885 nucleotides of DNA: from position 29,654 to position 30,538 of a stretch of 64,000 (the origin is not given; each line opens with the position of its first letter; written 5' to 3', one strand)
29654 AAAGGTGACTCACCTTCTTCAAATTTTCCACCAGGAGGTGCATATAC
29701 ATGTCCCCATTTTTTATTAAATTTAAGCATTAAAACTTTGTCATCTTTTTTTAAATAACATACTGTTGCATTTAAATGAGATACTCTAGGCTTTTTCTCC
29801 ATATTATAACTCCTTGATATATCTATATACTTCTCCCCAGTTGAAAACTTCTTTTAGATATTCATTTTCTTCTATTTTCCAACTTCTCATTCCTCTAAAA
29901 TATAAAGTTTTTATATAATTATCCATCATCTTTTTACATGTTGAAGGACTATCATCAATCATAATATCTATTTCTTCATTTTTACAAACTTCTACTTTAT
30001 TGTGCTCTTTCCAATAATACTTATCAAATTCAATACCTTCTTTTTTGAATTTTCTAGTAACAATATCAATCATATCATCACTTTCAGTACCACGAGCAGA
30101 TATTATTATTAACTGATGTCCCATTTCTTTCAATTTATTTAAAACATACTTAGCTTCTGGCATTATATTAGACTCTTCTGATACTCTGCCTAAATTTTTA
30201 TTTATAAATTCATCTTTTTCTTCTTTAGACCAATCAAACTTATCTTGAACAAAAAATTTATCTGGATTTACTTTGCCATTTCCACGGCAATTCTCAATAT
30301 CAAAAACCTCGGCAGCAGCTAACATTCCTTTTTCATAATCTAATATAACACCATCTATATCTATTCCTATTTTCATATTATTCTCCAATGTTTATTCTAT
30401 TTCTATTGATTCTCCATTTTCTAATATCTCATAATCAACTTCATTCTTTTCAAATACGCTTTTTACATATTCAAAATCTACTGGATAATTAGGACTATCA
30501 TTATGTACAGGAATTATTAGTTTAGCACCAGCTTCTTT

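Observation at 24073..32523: Mega-operon-like array of 12 nucleotide-hydrolase-fold genes under an AraC/GyrI-like regulator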

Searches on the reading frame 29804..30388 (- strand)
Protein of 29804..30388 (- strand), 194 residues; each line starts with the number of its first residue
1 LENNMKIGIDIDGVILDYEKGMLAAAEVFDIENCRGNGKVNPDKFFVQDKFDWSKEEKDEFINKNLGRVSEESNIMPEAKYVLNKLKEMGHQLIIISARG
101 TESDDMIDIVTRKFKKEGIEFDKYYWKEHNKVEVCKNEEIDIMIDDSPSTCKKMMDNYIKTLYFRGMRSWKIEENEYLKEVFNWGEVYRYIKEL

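Call 4: search_protein_families(library=pfam, proteins=[window:29804-30388:-], max_evalue=0.01)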
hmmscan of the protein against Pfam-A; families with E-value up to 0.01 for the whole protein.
window:29804-30388:- (194 aa): 4 families
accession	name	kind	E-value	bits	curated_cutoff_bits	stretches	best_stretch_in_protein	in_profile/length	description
PF00702.32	Hydrolase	-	0.00013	22.9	26.4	1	10-98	7-122/191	haloacid dehalogenase-like hydrolase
PF13344.12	Hydrolase_6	-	0.0014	19.1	27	0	71-105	11-45/101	Haloacid dehalogenase-like hydrolase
PF13419.12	HAD_2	-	0.0038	17.8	23.8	0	46-102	49-107/178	Haloacid dehalogenase-like hydrolase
PF01918.27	Alba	-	0.0053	16.9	25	1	68-111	4-46/66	Alba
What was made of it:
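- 29804..30388 (-): NT5C-like HAD phosphatase. The likely start is the ATG at 30376 (190 aa). Sub-threshold HAD hits (call 4).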

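Call 6: search_protein_families(library=ncbifam, proteins=[window:29804-30388:-], max_evalue=0.001)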
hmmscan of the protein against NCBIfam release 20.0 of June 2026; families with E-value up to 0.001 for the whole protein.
window:29804-30388:- (194 aa): 0 families

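Call 12: find_homologous_proteins(query=window:29804-30388:-, max_evalue=0.001)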
Query window:29804-30388:- (194 aa): 2278 proteins with E <= 0.001 among 2372 candidates; the best 120 are listed.
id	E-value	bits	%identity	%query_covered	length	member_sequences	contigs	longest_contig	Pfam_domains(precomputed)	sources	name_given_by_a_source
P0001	8.2e-121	419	99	98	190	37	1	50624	-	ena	-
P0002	5.6e-89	315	73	98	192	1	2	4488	-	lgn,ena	-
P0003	3.5e-88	313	73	98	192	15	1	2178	-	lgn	-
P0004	8.3e-88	311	71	97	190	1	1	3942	-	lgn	-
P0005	1.1e-86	308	70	98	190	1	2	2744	-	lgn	-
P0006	1.5e-85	304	71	98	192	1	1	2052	-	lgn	-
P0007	5.2e-85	302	71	96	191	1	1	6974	PF00702.33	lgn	-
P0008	8.4e-81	288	66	97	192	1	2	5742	-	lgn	-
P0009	1.6e-80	288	65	96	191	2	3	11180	-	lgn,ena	-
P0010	2.7e-80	287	67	98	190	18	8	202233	-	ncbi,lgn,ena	-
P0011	4.0e-80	286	67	97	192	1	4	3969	-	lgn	-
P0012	6.7e-80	286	66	96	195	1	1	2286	-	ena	-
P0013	7.5e-80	285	67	96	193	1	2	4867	-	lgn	-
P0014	2.7e-78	280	66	97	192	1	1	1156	-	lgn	-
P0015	3.9e-78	280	64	96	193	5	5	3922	-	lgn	-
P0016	6.6e-78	279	67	96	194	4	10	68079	-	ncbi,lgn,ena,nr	ncbi:MAG: hypothetical protein HFJ45_01210 [Clostridia bacterium]|nr:hypothetical protein [Clostridi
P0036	8.5e-55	204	52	96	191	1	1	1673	PF13344.13,PF06941.18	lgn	-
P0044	3.6e-54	202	53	98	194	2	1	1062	PF06941.18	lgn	-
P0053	8.5e-54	200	49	98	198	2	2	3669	PF13344.13,PF06941.18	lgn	-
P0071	2.0e-53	199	50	97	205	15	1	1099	PF13344.13,PF06941.18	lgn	-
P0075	2.4e-53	199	52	97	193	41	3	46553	PF06941.18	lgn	-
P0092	5.0e-53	198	50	98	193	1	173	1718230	-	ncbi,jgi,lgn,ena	-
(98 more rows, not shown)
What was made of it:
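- On NT5C 5'(3')-deoxyribonucleotidase family (PF06941): Several homologues carry it in the precomputed tables (call 12).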

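Call 13: find_encoding_contigs(protein=P0010, flank=10000, max_places=1)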
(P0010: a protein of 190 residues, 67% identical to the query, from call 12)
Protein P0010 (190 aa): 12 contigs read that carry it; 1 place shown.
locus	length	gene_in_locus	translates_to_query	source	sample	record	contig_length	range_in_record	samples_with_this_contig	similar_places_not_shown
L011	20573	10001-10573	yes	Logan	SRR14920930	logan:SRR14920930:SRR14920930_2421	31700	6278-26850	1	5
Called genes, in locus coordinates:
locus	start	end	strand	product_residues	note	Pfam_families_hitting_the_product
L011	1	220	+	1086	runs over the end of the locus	PF20720:nSTAND3 (faint), PF00158:Sigma54_activat (faint), PF05673:DUF815 (faint), PF06309:Torsin (faint), PF00004:AAA, PF17866:AAA_lid_6, PF00004:AAA, PF17866:AAA_lid_6, +4 more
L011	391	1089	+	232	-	-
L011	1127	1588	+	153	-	-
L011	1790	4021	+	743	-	PF00580:UvrD-helicase, PF13245:AAA_19, PF01443:Viral_helicase1 (faint), PF13538:UvrD_C_2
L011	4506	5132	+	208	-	PF14681:UPRTase, PF00156:Pribosyltran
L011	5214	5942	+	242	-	PF00702:Hydrolase, PF13419:HAD_2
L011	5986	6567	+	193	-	PF01725:Ham1p_like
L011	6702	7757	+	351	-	PF01183:Glyco_hydro_25, PF23473:LysM3_LYK4_5 (faint), PF01476:LysM, PF23446:LysM1_NFP_LYK (faint), PF01476:LysM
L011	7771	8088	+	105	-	PF12643:MazG-like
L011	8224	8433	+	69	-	-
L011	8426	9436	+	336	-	PF06414:Zeta_toxin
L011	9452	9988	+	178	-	PF00149:Metallophos, PF12850:Metallophos_2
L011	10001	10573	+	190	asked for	-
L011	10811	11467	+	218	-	-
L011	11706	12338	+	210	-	-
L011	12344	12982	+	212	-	PF02683:DsbD_TM, PF13386:DsbD_2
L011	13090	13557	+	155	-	PF13905:Thioredoxin_8 (faint), PF14595:Thioredoxin_9, PF13728:TraF, PF00085:Thioredoxin, PF13098:Thioredoxin_2, PF13192:Thioredoxin_3 (weak)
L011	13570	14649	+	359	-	PF01118:Semialdhyde_dh (weak), PF01408:GFO_IDH_MocA (weak), PF03807:F420_oxidored, PF02153:PDH_N, PF20463:PDH_C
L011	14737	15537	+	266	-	PF00800:PDT, PF01842:ACT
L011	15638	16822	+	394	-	PF00155:Aminotran_1_2, PF00266:Aminotran_5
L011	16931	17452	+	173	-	PF04892:VanZ-LLP1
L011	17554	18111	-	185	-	-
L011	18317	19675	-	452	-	-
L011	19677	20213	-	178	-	PF08281:Sigma70_r4_2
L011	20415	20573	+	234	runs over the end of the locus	-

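Call 14: find_encoding_contigs(protein=P0016, flank=10000, max_places=1)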
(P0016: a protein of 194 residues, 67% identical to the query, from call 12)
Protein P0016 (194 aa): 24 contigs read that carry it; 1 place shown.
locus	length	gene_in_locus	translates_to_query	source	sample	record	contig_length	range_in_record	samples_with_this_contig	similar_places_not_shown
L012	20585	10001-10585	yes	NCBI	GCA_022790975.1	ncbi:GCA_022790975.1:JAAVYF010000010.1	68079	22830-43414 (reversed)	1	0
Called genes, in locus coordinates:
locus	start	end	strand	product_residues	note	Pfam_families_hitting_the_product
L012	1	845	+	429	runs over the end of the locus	PF01676:Metalloenzyme, PF10143:PhosphMutase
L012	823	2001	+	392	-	PF03952:Enolase_N, PF00113:Enolase_C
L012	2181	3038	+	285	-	PF00892:EamA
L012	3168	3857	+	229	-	PF04973:NMN_transporter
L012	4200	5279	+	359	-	-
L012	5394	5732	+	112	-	-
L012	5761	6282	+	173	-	PF01872:RibD_C, PF00186:DHFR_1 (weak)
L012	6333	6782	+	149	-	PF04463:2-thiour_desulf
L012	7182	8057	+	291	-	PF07690:MFS_1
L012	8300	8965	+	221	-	-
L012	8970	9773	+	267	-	PF05013:FGase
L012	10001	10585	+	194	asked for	-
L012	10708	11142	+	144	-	-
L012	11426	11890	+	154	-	PF00300:His_Phos_1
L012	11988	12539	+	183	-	PF06821:Ser_hydrolase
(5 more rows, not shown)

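Call 15: find_encoding_contigs(protein=P0092, flank=10000, max_places=1)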
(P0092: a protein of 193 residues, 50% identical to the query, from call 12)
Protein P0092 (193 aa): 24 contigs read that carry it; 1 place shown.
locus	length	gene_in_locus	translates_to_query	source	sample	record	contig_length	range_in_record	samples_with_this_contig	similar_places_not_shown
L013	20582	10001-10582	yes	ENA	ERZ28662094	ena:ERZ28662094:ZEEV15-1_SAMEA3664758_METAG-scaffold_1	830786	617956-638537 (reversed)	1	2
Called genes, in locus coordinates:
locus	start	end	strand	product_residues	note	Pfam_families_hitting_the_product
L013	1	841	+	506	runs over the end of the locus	PF01554:MatE (weak), PF01943:Polysacc_synt, PF13440:Polysacc_synt_3, PF03023:MurJ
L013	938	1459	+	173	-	-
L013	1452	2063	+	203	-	PF04203:Sortase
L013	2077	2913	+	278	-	-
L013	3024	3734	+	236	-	PF02706:Wzz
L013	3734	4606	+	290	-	PF10609:ParA, PF13614:AAA_31, PF01656:CbiA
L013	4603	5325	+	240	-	PF19567:CpsB_CapC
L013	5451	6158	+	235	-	-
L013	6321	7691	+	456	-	PF01938:TRAM, PF05175:MTS (faint), PF05958:tRNA_U5-meth_tr, PF02475:TRM5-TYW2_MTfase (weak), PF09445:Methyltransf_15 (weak), PF13847:Methyltransf_31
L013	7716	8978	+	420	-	PF12917:YfbR-like, PF13023:HD_3, PF01966:HD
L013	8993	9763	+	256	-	-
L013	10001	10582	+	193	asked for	-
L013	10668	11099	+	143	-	PF00293:NUDIX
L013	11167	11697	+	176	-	PF01931:NTPase_I-T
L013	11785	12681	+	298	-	PF02541:Ppx-GppA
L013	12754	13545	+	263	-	PF01790:LGT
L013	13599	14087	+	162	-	PF13328:HD_4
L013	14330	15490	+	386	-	PF16403:Bact_surface_Ig-like (weak), PF01522:Polysacc_deac_1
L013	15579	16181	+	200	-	PF01725:Ham1p_like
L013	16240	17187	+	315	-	PF09243:Rsm22, PF13649:Methyltransf_25 (weak), PF13847:Methyltransf_31 (weak)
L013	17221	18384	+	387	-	PF01545:Cation_efflux, PF16916:ZT_dimer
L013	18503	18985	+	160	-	-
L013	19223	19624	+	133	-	-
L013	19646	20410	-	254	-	-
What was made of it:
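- L013: YfbR-type HD, NT5C-like, Nudix, NTPase_I-T, Ppx-GppA, HD_4, Ham1 (call 15).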

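Call 17: find_related_loci(query=A1, collection=genome_contigs, flank=10000)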
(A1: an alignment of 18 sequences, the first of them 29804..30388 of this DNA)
Query A1 (194 aa) in genome_contigs; peptide patterns used: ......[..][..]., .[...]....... (x = any residue, [..] = any of these).
428 stretches matched a pattern; 285 encode a relative of the query (tblastn E <= 1e-3); the best 80 are kept; 80 distinct loci.
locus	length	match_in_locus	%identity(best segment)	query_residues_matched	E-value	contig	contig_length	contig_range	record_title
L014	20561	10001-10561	66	5-191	2e-85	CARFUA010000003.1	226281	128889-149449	MAG TPA_asm: uncultured Clostridia bacterium isolate MGBC101636 genome assembly, contig: MGBC101636.3, whole genome shot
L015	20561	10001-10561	64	5-191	2e-84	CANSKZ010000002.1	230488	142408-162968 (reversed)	MAG TPA_asm: uncultured Clostridium sp. isolate SRR15510221_bin.48_metawrap_v1.3_MAG genome assembly, contig: NODE.37_le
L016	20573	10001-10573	66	4-194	8e-85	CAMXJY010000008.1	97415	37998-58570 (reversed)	MAG TPA_asm: uncultured Clostridium sp. isolate SRR14920930_bin.29_metawrap_v1.3_MAG genome assembly, contig: NODE.120_l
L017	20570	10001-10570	67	5-194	1e-83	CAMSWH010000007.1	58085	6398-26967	MAG TPA_asm: uncultured Clostridium sp. isolate ERR9465716_bin.54_metawrap_v1.3_MAG genome assembly, contig: NODE.440_le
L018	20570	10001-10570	66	5-194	3e-83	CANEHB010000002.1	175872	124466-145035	MAG TPA_asm: uncultured Clostridium sp. isolate SRR18439549_bin.19_metawrap_v1.3_MAG genome assembly, contig: NODE.15_le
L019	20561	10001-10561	64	5-191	1e-82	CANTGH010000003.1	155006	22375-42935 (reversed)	MAG TPA_asm: uncultured Clostridium sp. isolate SRR15510230_bin.9_metawrap_v1.3_MAG genome assembly, contig: NODE.69_len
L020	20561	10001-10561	66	4-190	2e-82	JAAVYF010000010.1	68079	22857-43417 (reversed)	MAG: Clostridia bacterium isolate ABMPRH_53_1 k141_168543, whole genome shotgun sequence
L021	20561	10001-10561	63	5-191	1e-79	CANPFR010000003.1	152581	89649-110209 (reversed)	MAG TPA_asm: uncultured Clostridia bacterium isolate SRR15730533_bin.19_metawrap_v1.3_MAG genome assembly, contig: NODE.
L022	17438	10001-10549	64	2-185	3e-76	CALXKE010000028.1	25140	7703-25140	MAG: uncultured Clostridia bacterium isolate BRZ_GP__bin29 genome assembly, contig: BRZ_GP__NODE_2105_length_25140_cov_1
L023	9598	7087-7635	64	2-185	6e-76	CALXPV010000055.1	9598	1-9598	MAG: uncultured Clostridia bacterium isolate BRZ_PA__bin34 genome assembly, contig: BRZ_PA__NODE_11426_length_9598_cov_1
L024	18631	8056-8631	63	2-194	7e-74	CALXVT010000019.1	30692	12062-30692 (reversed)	MAG: uncultured Clostridia bacterium isolate BRZ_HE__bin18 genome assembly, contig: BRZ_HE__NODE_1060_length_30692_cov_7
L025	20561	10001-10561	58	5-191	1e-72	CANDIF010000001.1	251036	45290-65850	MAG TPA_asm: uncultured Clostridium sp. isolate ERR6760095_bin.36_metawrap_v1.3_MAG genome assembly, contig: ERZ12802834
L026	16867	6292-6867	62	2-194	2e-79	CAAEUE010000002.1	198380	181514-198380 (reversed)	MAG TPA_asm: Clostridia bacterium, isolate HGM13682, WGS project CAAEUE010000000 data, contig: ERS608572_5_k95_20247, wh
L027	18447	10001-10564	48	4-191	1e-61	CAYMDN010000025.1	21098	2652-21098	MAG TPA_asm: uncultured Clostridium sp. isolate SRP199465_co1_30 genome assembly, contig: NODE_6618_length_21098_cov_14.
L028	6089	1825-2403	49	1-193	8e-60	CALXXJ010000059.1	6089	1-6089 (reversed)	MAG: uncultured Clostridia bacterium isolate BRZ_NV__bin29 genome assembly, contig: BRZ_NV__NODE_17498_length_6089_cov_1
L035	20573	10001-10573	52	2-192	1e-58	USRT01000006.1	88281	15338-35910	uncultured Clostridium sp. isolate UMGS2019 genome assembly, contig: NODE_54_length_88281_cov_34.563870, whole genome sh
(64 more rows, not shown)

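Call 34: search_protein_families(library=pfam, alignment_id=A2, max_evalue=0.0001)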
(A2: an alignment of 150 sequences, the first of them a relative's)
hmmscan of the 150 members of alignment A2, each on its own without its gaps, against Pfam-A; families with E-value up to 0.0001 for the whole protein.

A. member 1, L011:8426-9436:+ (336 aa): 1 family
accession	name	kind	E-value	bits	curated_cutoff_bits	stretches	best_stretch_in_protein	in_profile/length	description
PF06414.18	Zeta_toxin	-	1.6e-20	73.8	22.3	1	49-247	12-189/199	Zeta toxin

B. families by the number of members that match (of 150 scanned): 175 families (the first 25 are shown)
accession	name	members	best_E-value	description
PF00293.34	NUDIX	9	7.5e-21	NUDIX domain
PF01931.24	NTPase_I-T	5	1.7e-45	Protein of unknown function DUF84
PF00702.32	Hydrolase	5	2.1e-21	haloacid dehalogenase-like hydrolase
PF00583.31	Acetyltransf_1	5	5.8e-21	Acetyltransferase (GNAT) family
PF13508.13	Acetyltransf_7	5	2.3e-16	Acetyltransferase (GNAT) domain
PF13673.13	Acetyltransf_10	5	4.8e-14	Acetyltransferase (GNAT) domain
PF14815.12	NUDIX_4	5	4.8e-12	NUDIX domain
PF00009.33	GTP_EFTU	4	4.7e-57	Elongation factor Tu GTP binding domain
PF06421.17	LepA_C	4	2.8e-51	GTP-binding protein LepA C-terminus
PF00679.30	EFG_C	4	9.8e-26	Elongation factor G C-terminus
PF03144.31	GTP_EFTU_D2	4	7.1e-13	Elongation factor Tu domain 2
PF13419.12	HAD_2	4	8e-11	Haloacid dehalogenase-like hydrolase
PF22042.2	EF-G_D2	4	2e-06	Elongation factor G domain 2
PF00300.27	His_Phos_1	3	2.2e-48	Histidine phosphatase superfamily (branch 1)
PF17757.6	UvrB_inter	3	4.8e-34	UvrB interaction domain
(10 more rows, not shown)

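Call 36: search_protein_families(library=pfam, alignment_id=A3, max_evalue=0.0001)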
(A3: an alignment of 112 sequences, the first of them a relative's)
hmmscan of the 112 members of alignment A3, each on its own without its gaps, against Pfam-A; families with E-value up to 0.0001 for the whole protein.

A. member 1, L011:1127-1588:+ (153 aa): 0 families

B. families by the number of members that match (of 112 scanned): 180 families (the first 25 are shown)
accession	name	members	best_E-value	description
PF13847.12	Methyltransf_31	3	6.4e-12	Methyltransferase domain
PF00398.26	RrnaAD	2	1.3e-55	Ribosomal RNA adenine dimethylase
PF04101.22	Glyco_tran_28_C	2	8.4e-41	Glycosyltransferase family 28 C-terminal domain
PF00300.27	His_Phos_1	2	4.3e-39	Histidine phosphatase superfamily (branch 1)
PF00005.33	ABC_tran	2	2.2e-32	ABC transporter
PF13614.12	AAA_31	2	7.5e-32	AAA domain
PF07873.16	YabP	2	7.7e-20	YabP family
PF00583.31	Acetyltransf_1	2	9e-20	Acetyltransferase (GNAT) family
PF06182.17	ABC2_membrane_6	2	3e-19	ABC-2 family transporter protein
PF13304.12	AAA_21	2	9.9e-15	AAA domain, putative AbiEii toxin, Type IV TA system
PF13508.13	Acetyltransf_7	2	1.4e-14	Acetyltransferase (GNAT) domain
PF13673.13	Acetyltransf_10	2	2.4e-14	Acetyltransferase (GNAT) domain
PF01966.28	HD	2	7.1e-13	HD domain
PF05175.20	MTS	2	6.3e-10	Methyltransferase small domain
PF02463.25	SMC_N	2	7.5e-08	RecF/RecN/SMC N terminal domain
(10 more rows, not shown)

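Call 46: search_protein_families(library=pfam, proteins=[L035:371-1567:+, L035:2575-4458:+, L035:4451-5158:+, L035:5565-6062:+, L035:6238-6588:+, L035:6971-7906:-, L035:8115-8585:+, L035:8626-9489:+, L035:10745-11608:+, L035:11618-12064:+], max_evalue=0.001)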
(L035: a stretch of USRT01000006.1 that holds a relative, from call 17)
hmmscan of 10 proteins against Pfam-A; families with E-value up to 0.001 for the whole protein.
L035:371-1567:+ (398 aa): 1 family
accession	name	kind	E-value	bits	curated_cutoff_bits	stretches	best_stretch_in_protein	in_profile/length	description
PF07690.21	MFS_1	-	1.4e-07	31.2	33.4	1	43-306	40-308/347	Major Facilitator Superfamily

L035:2575-4458:+ (627 aa): 5 families
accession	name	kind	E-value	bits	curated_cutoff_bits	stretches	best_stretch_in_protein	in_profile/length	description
PF10412.15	TrwB_AAD_bind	-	9.3e-11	41.7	20.5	1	214-516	13-311/387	Type IV secretion-system coupling protein DNA-binding domain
PF01935.23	DUF87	-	9e-08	32.9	23.2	1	214-419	21-215/220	Helicase HerA, central domain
PF13401.12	AAA_22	-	2.8e-05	24.9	27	0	217-249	6-33/130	AAA domain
PF13245.12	AAA_19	-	5.7e-05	23.8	25.1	0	401-479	50-115/134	AAA domain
PF12696.13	TraG-D_C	-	0.00067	20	22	0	457-517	3-68/126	TraM recognition site of TraD and TraG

L035:4451-5158:+ (235 aa): 0 families

L035:5565-6062:+ (165 aa): 1 family
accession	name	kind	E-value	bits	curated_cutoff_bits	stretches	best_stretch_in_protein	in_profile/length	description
PF12706.13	Lactamase_B_2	-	2.6e-07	30.9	27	1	34-142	77-199/200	Beta-lactamase superfamily domain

L035:6238-6588:+ (116 aa): 3 families
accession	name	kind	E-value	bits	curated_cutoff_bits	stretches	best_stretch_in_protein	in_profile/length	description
PF21621.3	MPI_cupin_dom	-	4.8e-05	23.7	27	1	54-101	29-77/79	Mannose-6-phosphate isomerase, cupin domain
PF05899.18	Cupin_3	-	0.00023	21.2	23.5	1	52-88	23-60/74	EutQ-like cupin domain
PF07883.17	Cupin_2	-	0.00038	20.6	27.2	1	53-92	18-56/70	Cupin domain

L035:6971-7906:- (311 aa): 1 family
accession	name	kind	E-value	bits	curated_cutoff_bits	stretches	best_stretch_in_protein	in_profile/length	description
PF00933.27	Glyco_hydro_3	-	3e-29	102.9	27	1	95-304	1-209/316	Glycosyl hydrolase family 3 N terminal domain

L035:8115-8585:+ (156 aa): 1 family
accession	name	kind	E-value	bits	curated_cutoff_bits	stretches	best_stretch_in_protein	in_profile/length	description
PF06941.18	NT5C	-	0.0008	19.8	24.8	0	47-120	61-138/180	5' nucleotidase, deoxy (Pyrimidine), cytosolic type C protein (NT5C)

L035:8626-9489:+ (287 aa): 1 family
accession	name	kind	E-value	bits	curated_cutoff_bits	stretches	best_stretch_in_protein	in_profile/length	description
PF10026.15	DUF2268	-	1.5e-19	70.7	23.6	1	134-283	50-194/195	Predicted Zn-dependent protease (DUF2268)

L035:10745-11608:+ (287 aa): 2 families
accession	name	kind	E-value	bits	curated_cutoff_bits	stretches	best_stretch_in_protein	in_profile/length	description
PF04055.27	Radical_SAM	-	6.5e-21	75.6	29.5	1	38-197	1-156/166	Radical SAM superfamily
PF07505.17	DUF5131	-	0.00059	19.8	28.9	1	34-118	7-101/243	Protein of unknown function (DUF5131)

L035:11618-12064:+ (148 aa): 6 families
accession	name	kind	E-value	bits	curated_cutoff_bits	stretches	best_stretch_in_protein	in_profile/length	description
PF00583.31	Acetyltransf_1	-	1.3e-17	64.5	20.7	1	21-135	5-116/116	Acetyltransferase (GNAT) family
PF13508.13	Acetyltransf_7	-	3.2e-11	43.9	27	1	52-136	5-83/84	Acetyltransferase (GNAT) domain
PF13527.13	Acetyltransf_9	-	6.5e-09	36.3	25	1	9-109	2-104/127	Acetyltransferase (GNAT) domain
PF13673.13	Acetyltransf_10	-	1.5e-08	35.1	23.6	1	32-138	17-110/128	Acetyltransferase (GNAT) domain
PF17013.11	Acetyltransf_15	-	2e-05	24.5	35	1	36-110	23-106/210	Putative acetyl-transferase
PF12568.14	PanZ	-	0.00035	20.5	22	1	11-118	9-99/128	Acetyltransferase (GNAT) domain, PanZ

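Call 81: search_solved_structures(query=A1, max_evalue=0.01)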
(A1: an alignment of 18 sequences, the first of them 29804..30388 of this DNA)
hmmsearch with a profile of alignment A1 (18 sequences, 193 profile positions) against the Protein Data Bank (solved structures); distinct sequences matched with E-value up to 0.01: 0.
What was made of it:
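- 29804..30388 (-): No PDB relative by profile (call 81)
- On NT5C 5'(3')-deoxyribonucleotidase family (PF06941): No PDB relative by profile (call 81).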
